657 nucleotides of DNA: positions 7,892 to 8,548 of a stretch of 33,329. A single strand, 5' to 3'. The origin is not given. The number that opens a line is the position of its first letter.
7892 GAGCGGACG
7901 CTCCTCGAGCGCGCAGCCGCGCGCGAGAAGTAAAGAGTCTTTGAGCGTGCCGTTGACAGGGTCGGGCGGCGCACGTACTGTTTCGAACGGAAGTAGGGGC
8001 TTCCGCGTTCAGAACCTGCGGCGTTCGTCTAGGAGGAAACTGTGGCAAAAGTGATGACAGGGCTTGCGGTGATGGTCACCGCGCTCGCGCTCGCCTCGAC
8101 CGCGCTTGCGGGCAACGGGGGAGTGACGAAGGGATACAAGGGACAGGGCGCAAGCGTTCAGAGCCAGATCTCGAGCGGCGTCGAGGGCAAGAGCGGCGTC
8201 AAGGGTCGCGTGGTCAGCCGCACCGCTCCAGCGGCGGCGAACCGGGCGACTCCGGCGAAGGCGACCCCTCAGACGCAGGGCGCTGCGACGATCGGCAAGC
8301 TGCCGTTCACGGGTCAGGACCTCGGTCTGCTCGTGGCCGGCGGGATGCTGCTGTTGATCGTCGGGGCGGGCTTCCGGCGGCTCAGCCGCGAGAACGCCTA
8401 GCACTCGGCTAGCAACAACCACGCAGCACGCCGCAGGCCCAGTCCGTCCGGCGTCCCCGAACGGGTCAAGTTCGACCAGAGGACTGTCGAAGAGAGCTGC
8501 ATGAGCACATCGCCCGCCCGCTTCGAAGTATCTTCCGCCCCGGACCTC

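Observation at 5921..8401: Mini LPXTG protein with the best promoter and SD in the window, next to a Wzy_C/TPR protein: candidate sortase-anchored glycan carrier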

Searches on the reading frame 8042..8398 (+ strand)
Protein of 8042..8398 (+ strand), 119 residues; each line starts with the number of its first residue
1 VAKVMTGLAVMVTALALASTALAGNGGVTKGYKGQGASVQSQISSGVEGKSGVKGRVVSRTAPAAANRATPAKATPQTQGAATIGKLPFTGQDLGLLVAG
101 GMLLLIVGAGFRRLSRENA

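Call 6: search_protein_families(library=pfam, max_evalue=0.01, proteins=[window:8042-8398:+])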
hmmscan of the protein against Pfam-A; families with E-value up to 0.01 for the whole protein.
window:8042-8398:+ (119 aa): 0 families

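Call 9: find_homologous_proteins(query=window:8042-8398:+, max_evalue=0.01)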
Query window:8042-8398:+ (119 aa): 4 proteins with E <= 0.01 among 130 candidates.
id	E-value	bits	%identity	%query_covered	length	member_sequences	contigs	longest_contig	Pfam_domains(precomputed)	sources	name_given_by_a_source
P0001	1.9e-63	229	100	100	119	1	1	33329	-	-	-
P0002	3.0e-52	193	85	100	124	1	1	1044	-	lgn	-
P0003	5.6e-8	51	40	92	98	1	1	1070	-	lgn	-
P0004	7.1e-8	51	39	99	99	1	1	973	-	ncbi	-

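Call 10: search_protein_families(library=ncbifam, max_evalue=0.1, proteins=[window:8042-8398:+])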
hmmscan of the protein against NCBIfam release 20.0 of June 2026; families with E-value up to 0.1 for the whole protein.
window:8042-8398:+ (119 aa): 4 families
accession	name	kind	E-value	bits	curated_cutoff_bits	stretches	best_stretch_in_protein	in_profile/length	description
NF053819.1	EF0750_LPXTG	subfamily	0.0026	18.2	47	1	35-111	28-99/105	EF2685/EF0750 family sortase-dependent surface protein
NF033902.0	iso_D2_wall_anc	subfamily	0.004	16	95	1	67-113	487-537/540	SpaH/EbpB family LPXTG-anchored major pilin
NF058583.1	LAXTG_small_WW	exception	0.0048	16.5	65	1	82-109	13-40/54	LAXTG motif-containing small protein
NF040942.2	hypo_ExtJ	equivalog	0.092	13.2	52.5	0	1-67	1-68/77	selenite/tellurite reduction operon protein ExtJ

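Call 12: find_encoding_contigs(protein=P0001, flank=10000)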
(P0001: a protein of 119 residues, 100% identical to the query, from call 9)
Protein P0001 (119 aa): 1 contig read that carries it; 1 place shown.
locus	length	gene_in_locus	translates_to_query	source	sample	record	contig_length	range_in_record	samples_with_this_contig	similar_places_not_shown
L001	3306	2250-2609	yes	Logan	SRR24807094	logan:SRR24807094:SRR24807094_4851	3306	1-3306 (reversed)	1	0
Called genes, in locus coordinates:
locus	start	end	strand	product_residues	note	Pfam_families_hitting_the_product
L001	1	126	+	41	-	?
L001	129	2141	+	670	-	PF04932:Wzy_C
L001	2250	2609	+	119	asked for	-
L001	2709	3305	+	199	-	?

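Call 13: find_related_loci(query=A1, collection=genome_contigs, flank=10000)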
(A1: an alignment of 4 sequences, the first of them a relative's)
Query A1 (119 aa) in genome_contigs; peptide patterns used: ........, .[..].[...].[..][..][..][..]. (x = any residue, [..] = any of these).
35 stretches matched a pattern, but none encodes a relative of the query by tblastn (E <= 1e-3).

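Call 15: find_encoding_contigs(protein=P0004, flank=10000)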
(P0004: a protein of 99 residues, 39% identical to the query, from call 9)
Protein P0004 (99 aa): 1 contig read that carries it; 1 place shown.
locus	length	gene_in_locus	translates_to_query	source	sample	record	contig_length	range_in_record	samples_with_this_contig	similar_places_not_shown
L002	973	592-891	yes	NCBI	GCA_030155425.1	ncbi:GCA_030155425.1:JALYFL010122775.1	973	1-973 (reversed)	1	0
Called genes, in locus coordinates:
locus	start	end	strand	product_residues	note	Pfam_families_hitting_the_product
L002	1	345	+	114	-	?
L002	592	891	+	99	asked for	-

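Call 16: find_encoding_contigs(protein=P0003, flank=10000)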
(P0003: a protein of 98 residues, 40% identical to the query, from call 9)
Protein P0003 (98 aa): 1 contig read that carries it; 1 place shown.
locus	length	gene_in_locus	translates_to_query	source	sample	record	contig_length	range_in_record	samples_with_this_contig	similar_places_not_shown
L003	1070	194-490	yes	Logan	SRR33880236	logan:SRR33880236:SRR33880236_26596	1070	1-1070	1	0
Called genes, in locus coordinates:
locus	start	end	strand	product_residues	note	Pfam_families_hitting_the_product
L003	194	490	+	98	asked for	-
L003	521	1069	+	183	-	?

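Call 17: find_encoding_contigs(protein=P0002, flank=10000)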
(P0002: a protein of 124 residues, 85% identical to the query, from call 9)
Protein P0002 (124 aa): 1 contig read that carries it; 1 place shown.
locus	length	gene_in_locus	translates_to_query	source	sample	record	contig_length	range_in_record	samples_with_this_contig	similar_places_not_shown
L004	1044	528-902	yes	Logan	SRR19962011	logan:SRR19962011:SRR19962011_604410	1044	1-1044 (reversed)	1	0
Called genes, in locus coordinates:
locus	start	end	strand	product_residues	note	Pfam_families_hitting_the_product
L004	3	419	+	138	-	?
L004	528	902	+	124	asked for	-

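Call 22: search_protein_representatives(alignment_id=A1)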
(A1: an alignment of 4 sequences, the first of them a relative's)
Query: 4 sequences, 99 profile positions. Proteins with E-value up to 0.001 (for the whole library): 713; up to 1e-10: 39; up to 1e-30: 2. The best 150 are listed.
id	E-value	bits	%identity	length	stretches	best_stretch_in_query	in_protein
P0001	2.5e-38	146.4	-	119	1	1-96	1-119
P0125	4.3e-32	126.4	-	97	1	1-96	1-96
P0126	3.7e-25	104.1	-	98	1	2-96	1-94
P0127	1.5e-15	73.3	-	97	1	2-94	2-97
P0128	8.9e-15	70.8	-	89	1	2-94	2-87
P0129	1.6e-14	70.0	-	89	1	2-94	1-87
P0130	2.8e-14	69.3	-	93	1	2-95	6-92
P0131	6.6e-14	68.1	-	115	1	3-96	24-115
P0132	1.0e-13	67.5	-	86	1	1-94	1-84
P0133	4.8e-13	65.3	-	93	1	11-97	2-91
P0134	8.7e-13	64.4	-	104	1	3-94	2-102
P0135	9.2e-13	64.4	-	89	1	2-96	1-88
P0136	1.0e-12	64.3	-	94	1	1-96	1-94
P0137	1.5e-12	63.7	-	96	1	5-94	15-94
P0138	1.6e-12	63.6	-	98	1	4-95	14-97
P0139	2.1e-12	63.2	-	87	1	1-95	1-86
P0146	9.8e-12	61.1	-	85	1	5-96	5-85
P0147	1.2e-11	60.8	-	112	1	4-96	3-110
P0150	1.9e-11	60.2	-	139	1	3-96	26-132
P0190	1.6e-09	54.0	-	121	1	7-95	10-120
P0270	5.4e-08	49.1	-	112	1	4-94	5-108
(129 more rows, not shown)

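Call 43: find_encoding_contigs(protein=P0270, flank=6000, max_places=3)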
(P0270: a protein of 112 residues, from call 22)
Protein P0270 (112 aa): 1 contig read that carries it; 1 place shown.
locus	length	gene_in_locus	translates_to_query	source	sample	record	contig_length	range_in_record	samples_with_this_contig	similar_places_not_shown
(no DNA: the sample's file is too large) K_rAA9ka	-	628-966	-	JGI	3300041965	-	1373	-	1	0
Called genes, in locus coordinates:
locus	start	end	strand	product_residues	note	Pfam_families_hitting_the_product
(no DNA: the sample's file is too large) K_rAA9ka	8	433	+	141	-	PF13174:TPR_6 (faint), PF07719:TPR_2 (faint), PF13428:TPR_14 (faint), PF21545:T7SS_EccA1_N (weak), PF23914:TPR_CcmH_CycH (weak), PF00515:TPR_1 (faint), PF13432:TPR_16, PF14559:TPR_19, +1 more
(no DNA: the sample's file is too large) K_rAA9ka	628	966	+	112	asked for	-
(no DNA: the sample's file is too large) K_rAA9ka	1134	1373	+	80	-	?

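Call 45: find_encoding_contigs(protein=P0150, flank=8000, max_places=3)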
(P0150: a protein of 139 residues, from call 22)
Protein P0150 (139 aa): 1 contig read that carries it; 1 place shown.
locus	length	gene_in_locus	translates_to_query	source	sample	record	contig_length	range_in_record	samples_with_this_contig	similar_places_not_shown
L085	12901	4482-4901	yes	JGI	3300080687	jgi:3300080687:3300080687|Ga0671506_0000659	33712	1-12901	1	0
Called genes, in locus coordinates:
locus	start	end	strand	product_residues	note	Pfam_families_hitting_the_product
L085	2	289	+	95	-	?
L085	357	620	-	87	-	-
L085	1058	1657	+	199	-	-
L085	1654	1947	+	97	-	-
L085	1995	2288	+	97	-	-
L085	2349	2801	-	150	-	PF00188:CAP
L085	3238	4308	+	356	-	PF13480:Acetyltransf_6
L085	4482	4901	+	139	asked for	-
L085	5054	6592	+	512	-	PF02397:Bac_transf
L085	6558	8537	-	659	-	PF13439:Glyco_transf_4, PF13477:Glyco_trans_4_2 (weak), PF13579:Glyco_trans_4_4, PF20706:GT4-conflict, PF00534:Glycos_transf_1, PF13692:Glyco_trans_1_4, PF01522:Polysacc_deac_1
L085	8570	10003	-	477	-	PF22842:Pel9A-like_beta_helix (weak), PF05048:NosD, PF13229:Beta_helix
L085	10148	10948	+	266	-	PF01522:Polysacc_deac_1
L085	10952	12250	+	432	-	PF01943:Polysacc_synt, PF13440:Polysacc_synt_3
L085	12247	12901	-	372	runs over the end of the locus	PF13439:Glyco_transf_4, PF13579:Glyco_trans_4_4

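Call 46: find_encoding_contigs(protein=P0190, flank=8000, max_places=3)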
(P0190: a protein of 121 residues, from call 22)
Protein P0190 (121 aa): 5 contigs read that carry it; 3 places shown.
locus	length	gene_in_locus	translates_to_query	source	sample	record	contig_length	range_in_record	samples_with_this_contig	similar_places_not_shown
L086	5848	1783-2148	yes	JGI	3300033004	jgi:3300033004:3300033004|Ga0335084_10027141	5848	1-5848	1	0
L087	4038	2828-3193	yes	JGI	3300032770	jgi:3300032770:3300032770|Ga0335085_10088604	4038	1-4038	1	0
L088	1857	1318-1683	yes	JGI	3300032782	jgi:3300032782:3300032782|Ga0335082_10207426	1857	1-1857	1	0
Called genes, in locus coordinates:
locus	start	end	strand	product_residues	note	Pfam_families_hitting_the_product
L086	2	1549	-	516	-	?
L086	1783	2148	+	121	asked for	-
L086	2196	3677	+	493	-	PF13727:CoA_binding_3, PF02397:Bac_transf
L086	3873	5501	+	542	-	-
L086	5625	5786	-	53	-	-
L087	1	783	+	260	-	?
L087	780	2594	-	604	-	PF04932:Wzy_C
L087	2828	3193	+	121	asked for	-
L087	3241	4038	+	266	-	?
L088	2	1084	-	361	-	?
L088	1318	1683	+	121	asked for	-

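Call 58: search_protein_families(library=ncbifam, alignment_id=A3, max_evalue=0.01)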
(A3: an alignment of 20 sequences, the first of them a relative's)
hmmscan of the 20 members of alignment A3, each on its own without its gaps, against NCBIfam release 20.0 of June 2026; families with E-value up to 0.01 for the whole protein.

A. member 1, P0001 (119 aa): 3 families
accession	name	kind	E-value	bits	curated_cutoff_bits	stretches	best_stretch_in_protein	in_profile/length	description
NF053819.1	EF0750_LPXTG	subfamily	0.0026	18.2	47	1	35-111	28-99/105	EF2685/EF0750 family sortase-dependent surface protein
NF033902.0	iso_D2_wall_anc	subfamily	0.004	16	95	1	67-113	487-537/540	SpaH/EbpB family LPXTG-anchored major pilin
NF058583.1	LAXTG_small_WW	exception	0.0048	16.5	65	1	82-109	13-40/54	LAXTG motif-containing small protein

B. families by the number of members that match (of 20 scanned): 5 families
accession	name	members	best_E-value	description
NF058583.1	LAXTG_small_WW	5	0.0004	LAXTG motif-containing small protein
NF053819.1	EF0750_LPXTG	2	0.0026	EF2685/EF0750 family sortase-dependent surface protein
NF033902.0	iso_D2_wall_anc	2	0.003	SpaH/EbpB family LPXTG-anchored major pilin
NF058582.1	Microco_LAVTG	1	0.00099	LAVTG motif-containing sortase-dependent surface protein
NF040942.2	hypo_ExtJ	1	0.007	selenite/tellurite reduction operon protein ExtJ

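Call 74: list_cluster_members(proteins=[P0004, P0125, P0127, P0128, P0131, P0136, P0139, P0146, P0147, P0150])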
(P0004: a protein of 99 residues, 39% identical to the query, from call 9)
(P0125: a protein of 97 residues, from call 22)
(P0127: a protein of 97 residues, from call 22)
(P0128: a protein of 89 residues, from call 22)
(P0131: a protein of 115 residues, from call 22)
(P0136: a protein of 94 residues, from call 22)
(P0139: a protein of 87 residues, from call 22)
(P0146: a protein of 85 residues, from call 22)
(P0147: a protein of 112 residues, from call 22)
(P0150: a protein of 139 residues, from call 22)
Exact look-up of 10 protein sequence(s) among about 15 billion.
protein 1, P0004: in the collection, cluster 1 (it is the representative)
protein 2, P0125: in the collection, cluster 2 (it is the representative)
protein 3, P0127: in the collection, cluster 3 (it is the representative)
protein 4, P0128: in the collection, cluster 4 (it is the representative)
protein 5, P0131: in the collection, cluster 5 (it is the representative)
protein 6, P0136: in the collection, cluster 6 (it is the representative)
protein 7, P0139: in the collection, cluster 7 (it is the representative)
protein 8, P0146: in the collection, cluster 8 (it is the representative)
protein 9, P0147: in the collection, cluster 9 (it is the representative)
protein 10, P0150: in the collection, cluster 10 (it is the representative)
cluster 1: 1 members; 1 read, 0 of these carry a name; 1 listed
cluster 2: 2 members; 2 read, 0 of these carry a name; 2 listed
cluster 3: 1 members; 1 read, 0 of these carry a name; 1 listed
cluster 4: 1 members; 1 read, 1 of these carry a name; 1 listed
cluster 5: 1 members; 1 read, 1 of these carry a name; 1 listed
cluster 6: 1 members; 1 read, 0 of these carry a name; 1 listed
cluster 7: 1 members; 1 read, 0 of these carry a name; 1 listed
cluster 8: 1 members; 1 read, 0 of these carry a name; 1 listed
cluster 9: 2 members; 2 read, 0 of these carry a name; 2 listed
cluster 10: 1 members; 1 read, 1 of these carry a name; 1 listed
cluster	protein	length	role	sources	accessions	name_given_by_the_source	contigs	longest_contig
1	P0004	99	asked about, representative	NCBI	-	-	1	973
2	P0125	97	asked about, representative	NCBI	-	-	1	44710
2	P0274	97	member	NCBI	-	-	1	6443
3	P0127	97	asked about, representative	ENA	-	-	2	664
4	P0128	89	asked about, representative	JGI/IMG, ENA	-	hypothetical protein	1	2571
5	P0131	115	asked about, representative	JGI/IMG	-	hypothetical protein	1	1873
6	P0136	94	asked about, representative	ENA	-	-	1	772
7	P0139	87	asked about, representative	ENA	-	-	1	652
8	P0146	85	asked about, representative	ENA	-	-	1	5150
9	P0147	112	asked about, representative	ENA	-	-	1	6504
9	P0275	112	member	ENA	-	-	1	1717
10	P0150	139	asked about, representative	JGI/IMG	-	hypothetical protein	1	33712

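Call 75: find_encoding_contigs(protein=P0125, flank=10000, max_places=2)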
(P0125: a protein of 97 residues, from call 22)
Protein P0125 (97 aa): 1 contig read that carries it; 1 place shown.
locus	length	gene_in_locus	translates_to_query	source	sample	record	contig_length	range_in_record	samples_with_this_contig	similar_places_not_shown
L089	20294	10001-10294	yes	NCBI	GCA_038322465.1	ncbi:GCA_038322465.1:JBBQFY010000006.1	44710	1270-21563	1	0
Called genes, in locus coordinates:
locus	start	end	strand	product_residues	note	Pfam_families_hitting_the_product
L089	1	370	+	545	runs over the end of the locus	?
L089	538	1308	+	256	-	PF00809:Pterin_bind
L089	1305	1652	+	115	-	PF02152:FolB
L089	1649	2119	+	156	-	PF01288:HPPK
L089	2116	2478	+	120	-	PF10611:DUF2469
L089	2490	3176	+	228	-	PF13649:Methyltransf_25, PF13847:Methyltransf_31, PF08241:Methyltransf_11, PF08242:Methyltransf_12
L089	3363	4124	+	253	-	PF03309:Pan_kinase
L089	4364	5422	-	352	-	PF01207:Dus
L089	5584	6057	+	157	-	PF03449:GreA_GreB_N, PF01272:GreA_GreB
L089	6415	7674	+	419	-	PF01336:tRNA_anti-codon (weak), PF00152:tRNA-synt_2, PF01409:tRNA-synt_2d (faint)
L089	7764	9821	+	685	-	PF04932:Wzy_C, PF13432:TPR_16 (weak)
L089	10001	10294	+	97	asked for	-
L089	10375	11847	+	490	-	PF13727:CoA_binding_3, PF02397:Bac_transf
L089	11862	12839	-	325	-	PF00535:Glycos_transf_2, PF10111:Glyco_tranf_2_2, PF13641:Glyco_tranf_2_3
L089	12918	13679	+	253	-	-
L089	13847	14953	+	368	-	PF00534:Glycos_transf_1 (weak), PF13692:Glyco_trans_1_4, PF13524:Glyco_trans_1_2 (weak)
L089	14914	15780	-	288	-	PF02485:Branch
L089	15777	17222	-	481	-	PF04932:Wzy_C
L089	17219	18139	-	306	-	PF13641:Glyco_tranf_2_3, PF00535:Glycos_transf_2, PF10111:Glyco_tranf_2_2 (faint)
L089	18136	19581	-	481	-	PF01943:Polysacc_synt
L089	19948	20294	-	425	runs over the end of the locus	PF00150:Cellulase, PF01229:Glyco_hydro_39 (weak)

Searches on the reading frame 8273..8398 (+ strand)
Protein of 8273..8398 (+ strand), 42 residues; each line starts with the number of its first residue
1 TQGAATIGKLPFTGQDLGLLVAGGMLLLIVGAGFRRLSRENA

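Call 90: find_homologous_proteins(query=A5, max_evalue=10)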
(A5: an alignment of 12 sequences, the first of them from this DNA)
Query A5 (12 sequences) (42 aa, profile of the alignment): 279 proteins with E <= 10 among 8000 candidates; the best 120 are listed.
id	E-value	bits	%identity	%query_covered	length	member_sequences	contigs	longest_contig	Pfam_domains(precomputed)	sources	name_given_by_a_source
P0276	4.1e-13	66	58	79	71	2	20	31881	-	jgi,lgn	jgi:hypothetical protein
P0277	1.1e-12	65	66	83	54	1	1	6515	-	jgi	jgi:hypothetical protein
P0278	1.2e-12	65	58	90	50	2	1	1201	-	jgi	jgi:cell division protein FtsW (lipid II flippase)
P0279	1.2e-11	62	78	21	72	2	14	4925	-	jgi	jgi:hypothetical protein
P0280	1.8e-11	61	69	62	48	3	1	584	-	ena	-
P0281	2.6e-11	61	49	88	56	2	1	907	-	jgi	jgi:hypothetical protein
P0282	3.0e-11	60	55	100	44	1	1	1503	-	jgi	jgi:hypothetical protein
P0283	4.5e-11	60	54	83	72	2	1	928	-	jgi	jgi:hypothetical protein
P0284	5.8e-11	60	55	79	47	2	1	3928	-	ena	-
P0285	6.4e-11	59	55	79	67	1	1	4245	-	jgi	jgi:hypothetical protein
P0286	7.3e-11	59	56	76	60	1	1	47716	-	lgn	-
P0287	7.5e-11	59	67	74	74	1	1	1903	-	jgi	jgi:hypothetical protein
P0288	8.3e-11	59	44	98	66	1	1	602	-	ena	-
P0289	9.6e-11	59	48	79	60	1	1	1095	-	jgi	jgi:hypothetical protein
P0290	1.0e-10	59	66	76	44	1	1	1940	-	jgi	jgi:hypothetical protein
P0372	1.6e-7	49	57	88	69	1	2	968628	-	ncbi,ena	-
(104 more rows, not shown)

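Call 92: find_encoding_contigs(protein=P0372, flank=8000, max_places=2)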
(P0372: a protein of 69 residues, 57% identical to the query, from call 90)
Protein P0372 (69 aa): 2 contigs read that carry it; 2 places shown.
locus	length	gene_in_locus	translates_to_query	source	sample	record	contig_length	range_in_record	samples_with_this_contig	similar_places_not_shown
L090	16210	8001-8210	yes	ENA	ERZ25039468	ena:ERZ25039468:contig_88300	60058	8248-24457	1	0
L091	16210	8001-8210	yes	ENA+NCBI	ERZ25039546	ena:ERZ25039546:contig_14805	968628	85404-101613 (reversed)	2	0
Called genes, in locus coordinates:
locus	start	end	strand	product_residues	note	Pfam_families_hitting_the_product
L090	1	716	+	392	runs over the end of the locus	PF07992:Pyr_redox_2, PF13738:Pyr_redox_3, PF13434:Lys_Orn_oxgnase (weak)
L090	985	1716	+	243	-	-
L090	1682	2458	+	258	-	PF02397:Bac_transf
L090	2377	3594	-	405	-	PF15632:ATPgrasp_Ter (weak)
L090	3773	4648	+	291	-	PF01522:Polysacc_deac_1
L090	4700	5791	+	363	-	PF13439:Glyco_transf_4, PF13579:Glyco_trans_4_4, PF13477:Glyco_trans_4_2 (weak), PF20706:GT4-conflict, PF00534:Glycos_transf_1, PF13692:Glyco_trans_1_4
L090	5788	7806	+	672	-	PF04932:Wzy_C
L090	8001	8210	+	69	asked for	-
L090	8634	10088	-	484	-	PF02934:GatB_N, PF02637:GatB_Yqey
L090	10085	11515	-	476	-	PF01425:Amidase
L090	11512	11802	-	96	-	PF02686:GatC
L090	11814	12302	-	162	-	-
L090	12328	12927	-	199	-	-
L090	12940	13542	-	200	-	-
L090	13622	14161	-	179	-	-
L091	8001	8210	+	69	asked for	-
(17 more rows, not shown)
